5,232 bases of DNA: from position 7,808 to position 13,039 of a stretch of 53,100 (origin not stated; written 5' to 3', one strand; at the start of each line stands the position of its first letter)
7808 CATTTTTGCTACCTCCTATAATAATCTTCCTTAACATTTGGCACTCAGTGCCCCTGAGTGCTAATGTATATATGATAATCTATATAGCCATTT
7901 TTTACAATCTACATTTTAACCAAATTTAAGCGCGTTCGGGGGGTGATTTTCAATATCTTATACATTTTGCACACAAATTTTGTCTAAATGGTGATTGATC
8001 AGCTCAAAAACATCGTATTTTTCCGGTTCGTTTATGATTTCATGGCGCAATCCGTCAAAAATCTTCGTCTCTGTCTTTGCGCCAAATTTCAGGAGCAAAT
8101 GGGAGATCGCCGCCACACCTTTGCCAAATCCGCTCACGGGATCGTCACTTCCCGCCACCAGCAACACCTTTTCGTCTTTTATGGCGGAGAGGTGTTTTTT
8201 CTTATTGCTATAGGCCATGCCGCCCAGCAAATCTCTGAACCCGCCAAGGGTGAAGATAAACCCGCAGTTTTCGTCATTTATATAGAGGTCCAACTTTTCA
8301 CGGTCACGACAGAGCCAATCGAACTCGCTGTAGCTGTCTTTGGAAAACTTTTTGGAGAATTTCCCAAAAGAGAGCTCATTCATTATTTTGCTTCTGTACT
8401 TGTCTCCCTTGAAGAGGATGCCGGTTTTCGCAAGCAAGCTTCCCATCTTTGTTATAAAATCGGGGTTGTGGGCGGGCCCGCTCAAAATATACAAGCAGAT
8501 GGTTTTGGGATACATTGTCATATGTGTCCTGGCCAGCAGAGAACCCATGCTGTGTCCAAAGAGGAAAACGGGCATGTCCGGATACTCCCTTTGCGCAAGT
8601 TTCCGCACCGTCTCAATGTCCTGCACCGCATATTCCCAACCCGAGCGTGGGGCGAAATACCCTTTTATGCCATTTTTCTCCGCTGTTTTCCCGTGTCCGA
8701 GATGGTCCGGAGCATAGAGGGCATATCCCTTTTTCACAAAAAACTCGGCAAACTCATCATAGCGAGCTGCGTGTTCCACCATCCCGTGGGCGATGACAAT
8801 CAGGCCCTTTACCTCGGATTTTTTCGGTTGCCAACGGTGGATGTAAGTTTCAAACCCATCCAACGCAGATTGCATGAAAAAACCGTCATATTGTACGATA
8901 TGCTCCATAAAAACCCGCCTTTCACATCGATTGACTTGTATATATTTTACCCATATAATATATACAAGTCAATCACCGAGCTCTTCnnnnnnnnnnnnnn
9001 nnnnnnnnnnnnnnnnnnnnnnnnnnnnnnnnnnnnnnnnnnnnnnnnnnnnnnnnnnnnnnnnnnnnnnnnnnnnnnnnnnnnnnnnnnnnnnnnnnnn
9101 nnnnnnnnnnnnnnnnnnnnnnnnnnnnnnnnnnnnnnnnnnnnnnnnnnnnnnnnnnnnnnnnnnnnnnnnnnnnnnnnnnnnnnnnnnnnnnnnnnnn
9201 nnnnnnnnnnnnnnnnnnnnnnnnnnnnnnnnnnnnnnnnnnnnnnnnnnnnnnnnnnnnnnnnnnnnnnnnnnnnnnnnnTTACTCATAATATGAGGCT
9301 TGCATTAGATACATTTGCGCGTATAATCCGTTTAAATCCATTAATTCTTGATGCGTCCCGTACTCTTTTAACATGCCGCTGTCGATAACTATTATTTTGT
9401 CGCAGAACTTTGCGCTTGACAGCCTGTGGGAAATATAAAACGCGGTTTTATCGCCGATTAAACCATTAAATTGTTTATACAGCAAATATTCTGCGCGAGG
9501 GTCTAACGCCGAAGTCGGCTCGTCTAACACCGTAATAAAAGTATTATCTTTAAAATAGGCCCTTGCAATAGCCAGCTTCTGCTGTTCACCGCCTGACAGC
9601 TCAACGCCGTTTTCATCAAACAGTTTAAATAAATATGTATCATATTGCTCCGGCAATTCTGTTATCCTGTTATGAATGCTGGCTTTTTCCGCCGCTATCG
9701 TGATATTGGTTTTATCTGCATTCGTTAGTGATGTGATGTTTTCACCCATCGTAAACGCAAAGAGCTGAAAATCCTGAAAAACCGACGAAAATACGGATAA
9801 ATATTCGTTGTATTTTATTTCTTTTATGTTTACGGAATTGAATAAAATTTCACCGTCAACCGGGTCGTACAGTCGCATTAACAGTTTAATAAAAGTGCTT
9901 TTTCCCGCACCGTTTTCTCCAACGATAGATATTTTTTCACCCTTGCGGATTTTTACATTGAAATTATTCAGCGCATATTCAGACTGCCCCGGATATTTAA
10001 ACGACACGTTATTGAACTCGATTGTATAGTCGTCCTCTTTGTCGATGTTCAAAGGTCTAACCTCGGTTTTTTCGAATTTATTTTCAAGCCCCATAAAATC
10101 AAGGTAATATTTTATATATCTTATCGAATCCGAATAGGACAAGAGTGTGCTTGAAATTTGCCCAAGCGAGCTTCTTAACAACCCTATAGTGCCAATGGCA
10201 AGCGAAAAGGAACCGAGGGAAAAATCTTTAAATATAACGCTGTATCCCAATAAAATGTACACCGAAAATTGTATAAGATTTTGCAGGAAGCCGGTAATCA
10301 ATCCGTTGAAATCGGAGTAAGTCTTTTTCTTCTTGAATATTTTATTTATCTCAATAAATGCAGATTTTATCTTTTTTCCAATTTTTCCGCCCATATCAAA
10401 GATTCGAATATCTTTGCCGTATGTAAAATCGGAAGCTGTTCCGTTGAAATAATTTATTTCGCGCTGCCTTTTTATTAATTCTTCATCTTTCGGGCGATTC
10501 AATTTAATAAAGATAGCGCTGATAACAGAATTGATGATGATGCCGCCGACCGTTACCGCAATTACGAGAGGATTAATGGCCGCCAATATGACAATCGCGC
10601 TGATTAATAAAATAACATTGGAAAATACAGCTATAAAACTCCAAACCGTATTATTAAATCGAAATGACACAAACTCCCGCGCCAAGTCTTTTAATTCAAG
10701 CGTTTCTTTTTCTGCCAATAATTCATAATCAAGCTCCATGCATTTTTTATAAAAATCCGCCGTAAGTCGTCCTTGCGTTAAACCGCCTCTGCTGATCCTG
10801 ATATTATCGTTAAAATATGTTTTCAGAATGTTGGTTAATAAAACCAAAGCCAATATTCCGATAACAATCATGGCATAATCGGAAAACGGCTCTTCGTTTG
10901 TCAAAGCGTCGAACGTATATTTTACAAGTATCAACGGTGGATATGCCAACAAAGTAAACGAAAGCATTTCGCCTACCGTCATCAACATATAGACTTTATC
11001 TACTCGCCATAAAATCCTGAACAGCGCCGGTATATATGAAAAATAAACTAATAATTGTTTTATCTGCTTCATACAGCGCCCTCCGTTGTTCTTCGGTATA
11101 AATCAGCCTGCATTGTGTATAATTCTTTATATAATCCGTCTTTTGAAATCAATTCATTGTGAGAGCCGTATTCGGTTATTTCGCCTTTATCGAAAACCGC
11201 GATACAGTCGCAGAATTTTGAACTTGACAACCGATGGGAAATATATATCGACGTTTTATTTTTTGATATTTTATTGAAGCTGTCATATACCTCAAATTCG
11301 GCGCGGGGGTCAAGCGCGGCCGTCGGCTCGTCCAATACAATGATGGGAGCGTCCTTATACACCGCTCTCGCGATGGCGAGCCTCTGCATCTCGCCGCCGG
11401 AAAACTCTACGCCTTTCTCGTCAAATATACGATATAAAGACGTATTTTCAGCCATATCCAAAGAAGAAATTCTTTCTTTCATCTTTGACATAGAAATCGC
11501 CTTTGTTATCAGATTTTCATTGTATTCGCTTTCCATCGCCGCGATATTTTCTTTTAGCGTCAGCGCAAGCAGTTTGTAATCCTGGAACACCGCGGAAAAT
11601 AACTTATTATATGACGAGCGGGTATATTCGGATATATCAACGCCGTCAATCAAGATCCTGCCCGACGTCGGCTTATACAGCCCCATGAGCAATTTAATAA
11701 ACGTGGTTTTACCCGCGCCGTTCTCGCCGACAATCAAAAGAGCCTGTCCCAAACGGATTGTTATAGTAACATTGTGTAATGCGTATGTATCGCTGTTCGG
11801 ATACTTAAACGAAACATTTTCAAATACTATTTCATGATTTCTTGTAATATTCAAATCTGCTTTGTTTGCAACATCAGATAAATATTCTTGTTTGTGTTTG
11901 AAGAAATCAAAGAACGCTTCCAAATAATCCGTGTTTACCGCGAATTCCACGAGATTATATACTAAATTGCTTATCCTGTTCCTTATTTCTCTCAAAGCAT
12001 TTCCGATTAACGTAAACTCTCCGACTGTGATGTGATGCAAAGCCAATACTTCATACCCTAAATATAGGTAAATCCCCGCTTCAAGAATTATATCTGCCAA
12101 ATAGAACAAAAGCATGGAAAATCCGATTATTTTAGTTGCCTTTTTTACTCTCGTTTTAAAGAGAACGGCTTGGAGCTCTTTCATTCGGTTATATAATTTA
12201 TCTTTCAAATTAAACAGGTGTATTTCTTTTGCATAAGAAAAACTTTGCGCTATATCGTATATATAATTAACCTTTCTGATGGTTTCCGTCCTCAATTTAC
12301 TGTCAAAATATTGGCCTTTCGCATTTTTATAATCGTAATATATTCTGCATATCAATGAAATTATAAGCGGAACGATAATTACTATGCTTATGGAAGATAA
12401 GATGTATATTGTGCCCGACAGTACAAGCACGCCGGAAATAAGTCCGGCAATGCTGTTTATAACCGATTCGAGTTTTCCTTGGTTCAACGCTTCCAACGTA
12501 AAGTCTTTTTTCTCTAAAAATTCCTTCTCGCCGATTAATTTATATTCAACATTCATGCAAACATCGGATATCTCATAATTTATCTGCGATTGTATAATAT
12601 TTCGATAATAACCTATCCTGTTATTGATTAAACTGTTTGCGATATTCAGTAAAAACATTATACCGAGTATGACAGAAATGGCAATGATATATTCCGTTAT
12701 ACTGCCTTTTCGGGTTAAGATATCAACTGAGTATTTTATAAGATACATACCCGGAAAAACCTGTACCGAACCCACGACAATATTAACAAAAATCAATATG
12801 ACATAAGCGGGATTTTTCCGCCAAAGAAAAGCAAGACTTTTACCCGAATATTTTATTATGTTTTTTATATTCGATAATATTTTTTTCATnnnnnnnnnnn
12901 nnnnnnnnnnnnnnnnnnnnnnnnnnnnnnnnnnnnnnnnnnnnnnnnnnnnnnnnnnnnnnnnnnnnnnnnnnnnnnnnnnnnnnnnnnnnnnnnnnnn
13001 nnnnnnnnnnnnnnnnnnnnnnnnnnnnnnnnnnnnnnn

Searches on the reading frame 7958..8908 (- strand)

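Call 75: search_protein_families(library=pfam, proteins=[window:7958-8908:-])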
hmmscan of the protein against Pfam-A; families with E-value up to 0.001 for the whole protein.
window:7958-8908:- (316 aa): 3 families
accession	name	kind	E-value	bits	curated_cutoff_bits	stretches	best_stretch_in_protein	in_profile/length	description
PF12146.15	Hydrolase_4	-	3.2e-45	154.7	27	1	32-296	2-239/239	Serine aminopeptidase, S33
PF00561.26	Abhydrolase_1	-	9.6e-11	42.2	25.8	1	36-260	2-214/245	alpha/beta hydrolase fold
PF12697.13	Abhydrolase_6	-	1.4e-08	36.2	26.3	1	37-266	1-188/217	Alpha/beta hydrolase family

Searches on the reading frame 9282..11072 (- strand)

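Call 75: search_protein_families(library=pfam, proteins=[window:9282-11072:-])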
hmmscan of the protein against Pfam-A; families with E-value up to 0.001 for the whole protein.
window:9282-11072:- (596 aa): 3 families
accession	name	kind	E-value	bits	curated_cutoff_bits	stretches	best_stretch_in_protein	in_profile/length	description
PF00005.33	ABC_tran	-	5.7e-27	95.4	25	1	368-521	1-137/137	ABC transporter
PF00664.28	ABC_membrane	-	9.8e-07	29.2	28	1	55-295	27-266/274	ABC transporter transmembrane region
PF13304.12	AAA_21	-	1.4e-06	29.1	27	0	383-401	4-22/304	AAA domain, putative AbiEii toxin, Type IV TA system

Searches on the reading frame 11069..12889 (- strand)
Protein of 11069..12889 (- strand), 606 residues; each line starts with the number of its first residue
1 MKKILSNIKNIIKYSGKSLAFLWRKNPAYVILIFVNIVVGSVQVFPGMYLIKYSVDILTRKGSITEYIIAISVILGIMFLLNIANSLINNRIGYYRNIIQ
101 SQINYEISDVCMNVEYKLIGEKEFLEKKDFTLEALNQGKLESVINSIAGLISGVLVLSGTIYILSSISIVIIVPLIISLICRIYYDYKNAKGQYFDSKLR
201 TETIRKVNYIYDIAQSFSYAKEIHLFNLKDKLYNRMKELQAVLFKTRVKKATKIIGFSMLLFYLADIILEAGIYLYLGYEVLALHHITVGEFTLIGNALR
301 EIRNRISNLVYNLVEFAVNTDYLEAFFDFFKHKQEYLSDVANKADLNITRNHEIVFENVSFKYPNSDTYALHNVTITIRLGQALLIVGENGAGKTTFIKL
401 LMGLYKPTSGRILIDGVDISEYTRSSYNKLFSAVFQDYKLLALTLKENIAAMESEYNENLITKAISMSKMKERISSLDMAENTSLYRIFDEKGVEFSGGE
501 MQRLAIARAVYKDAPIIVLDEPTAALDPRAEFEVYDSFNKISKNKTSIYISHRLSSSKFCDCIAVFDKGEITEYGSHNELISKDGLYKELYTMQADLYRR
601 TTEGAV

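Call 75: search_protein_families(library=pfam, proteins=[window:11069-12889:-])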
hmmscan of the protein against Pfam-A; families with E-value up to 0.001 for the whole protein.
window:11069-12889:- (606 aa): 4 families
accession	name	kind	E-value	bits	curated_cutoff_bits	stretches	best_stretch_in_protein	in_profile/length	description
PF00005.33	ABC_tran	-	4.8e-32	111.8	25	1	371-524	1-137/137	ABC transporter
PF13304.12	AAA_21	-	1e-06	29.5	27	0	501-546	242-291/304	AAA domain, putative AbiEii toxin, Type IV TA system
PF02463.25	SMC_N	-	2.3e-06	27.6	40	1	383-559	26-204/220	RecF/RecN/SMC N terminal domain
PF13401.12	AAA_22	-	0.00068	20.4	27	0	382-444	6-64/130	AAA domain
